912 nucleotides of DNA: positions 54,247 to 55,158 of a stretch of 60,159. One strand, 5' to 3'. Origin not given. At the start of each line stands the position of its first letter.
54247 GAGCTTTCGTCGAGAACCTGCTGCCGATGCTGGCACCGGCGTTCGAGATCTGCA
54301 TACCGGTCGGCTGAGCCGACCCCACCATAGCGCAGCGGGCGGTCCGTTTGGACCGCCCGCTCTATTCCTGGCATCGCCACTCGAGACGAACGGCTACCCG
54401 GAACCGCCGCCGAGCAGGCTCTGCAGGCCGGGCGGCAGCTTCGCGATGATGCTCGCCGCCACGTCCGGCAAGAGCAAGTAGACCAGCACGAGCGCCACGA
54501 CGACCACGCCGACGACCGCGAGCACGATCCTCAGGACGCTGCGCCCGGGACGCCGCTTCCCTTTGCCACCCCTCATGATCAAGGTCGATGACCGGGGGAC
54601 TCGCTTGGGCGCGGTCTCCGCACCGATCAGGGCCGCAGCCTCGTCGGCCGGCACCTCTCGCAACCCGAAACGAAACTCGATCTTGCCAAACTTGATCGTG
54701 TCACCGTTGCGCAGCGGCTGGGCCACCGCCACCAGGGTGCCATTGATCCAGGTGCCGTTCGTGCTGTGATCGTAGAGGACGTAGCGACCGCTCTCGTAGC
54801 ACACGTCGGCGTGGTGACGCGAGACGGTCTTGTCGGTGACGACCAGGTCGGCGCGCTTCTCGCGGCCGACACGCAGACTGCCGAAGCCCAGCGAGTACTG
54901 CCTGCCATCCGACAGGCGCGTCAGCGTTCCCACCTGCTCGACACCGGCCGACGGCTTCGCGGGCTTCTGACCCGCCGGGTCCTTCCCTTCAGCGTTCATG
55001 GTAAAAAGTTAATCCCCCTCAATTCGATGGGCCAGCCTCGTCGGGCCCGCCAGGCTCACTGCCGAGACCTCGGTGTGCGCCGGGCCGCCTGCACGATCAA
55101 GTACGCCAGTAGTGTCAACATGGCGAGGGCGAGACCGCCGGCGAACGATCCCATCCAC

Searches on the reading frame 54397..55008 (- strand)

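Call 22: search_protein_families(library=pfam, proteins=[window:54397-55008:-], max_evalue=0.00001)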
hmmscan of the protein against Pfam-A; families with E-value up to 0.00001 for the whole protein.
window:54397-55008:- (204 aa): 2 families
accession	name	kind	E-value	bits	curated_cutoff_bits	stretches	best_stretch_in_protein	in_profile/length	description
PF00498.31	FHA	-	7.1e-20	71.7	20.7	1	46-108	2-67/67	FHA domain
PF16697.10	Yop-YscD_cpl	-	1.4e-14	54.6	33.2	1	34-115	8-91/94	Inner membrane component of T3SS, cytoplasmic domain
